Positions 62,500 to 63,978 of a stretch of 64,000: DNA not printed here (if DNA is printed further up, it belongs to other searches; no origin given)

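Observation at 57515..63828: Composite respiratory cluster: Rieske/cytochrome b complex with nine-heme cytochrome c fusion, adjacent to a tetraheme-c / FeS / NrfD-like module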

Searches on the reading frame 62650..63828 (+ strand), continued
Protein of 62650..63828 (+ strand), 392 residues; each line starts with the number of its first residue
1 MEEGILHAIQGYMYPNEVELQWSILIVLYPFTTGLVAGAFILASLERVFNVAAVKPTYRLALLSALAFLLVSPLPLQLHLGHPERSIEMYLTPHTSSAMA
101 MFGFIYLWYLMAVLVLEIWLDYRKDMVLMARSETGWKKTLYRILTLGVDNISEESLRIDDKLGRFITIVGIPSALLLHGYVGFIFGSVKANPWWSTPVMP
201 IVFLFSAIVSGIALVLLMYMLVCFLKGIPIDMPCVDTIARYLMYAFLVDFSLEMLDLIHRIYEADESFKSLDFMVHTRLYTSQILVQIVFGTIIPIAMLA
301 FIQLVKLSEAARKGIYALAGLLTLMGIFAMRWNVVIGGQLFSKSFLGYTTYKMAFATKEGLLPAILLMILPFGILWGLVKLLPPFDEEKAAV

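Call 78: find_related_loci(query=A2, collection=metagenome_contigs, flank=8000)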
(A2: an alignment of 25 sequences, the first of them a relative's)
Query A2 (520 aa) in metagenome_contigs; peptide patterns used: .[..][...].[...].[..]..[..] (x = any residue, [..] = any of these).
599 stretches matched a pattern (row limit reached: there are more); 524 encode a relative of the query (tblastn E <= 1e-3); the best 80 are kept; 80 distinct loci.
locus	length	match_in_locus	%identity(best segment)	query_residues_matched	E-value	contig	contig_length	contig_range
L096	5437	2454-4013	99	1-520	0e+0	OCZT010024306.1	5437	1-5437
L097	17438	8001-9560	98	1-520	0e+0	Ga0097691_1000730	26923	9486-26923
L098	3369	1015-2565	87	1-520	0e+0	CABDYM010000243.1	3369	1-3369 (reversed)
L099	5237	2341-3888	90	1-519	0e+0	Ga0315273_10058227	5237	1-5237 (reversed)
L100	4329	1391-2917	89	1-512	0e+0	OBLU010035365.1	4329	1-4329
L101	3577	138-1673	70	1-515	0e+0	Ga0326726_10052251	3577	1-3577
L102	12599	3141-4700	74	1-520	0e+0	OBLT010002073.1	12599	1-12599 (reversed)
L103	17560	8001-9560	71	1-520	5e-175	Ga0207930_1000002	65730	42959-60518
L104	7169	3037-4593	69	1-520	4e-164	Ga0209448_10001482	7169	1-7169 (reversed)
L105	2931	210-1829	66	1-520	3e-164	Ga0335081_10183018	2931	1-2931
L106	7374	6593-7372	97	1-260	4e-150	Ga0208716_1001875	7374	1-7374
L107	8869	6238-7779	71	1-515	1e-143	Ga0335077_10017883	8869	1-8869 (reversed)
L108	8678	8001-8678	87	1-226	4e-92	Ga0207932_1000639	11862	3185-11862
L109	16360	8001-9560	89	1-520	0e+0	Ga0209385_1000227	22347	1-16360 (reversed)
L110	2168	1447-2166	68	1-241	1e-81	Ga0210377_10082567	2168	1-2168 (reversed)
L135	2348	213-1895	30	1-516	4e-36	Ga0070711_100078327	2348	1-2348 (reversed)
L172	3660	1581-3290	35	1-519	8e-31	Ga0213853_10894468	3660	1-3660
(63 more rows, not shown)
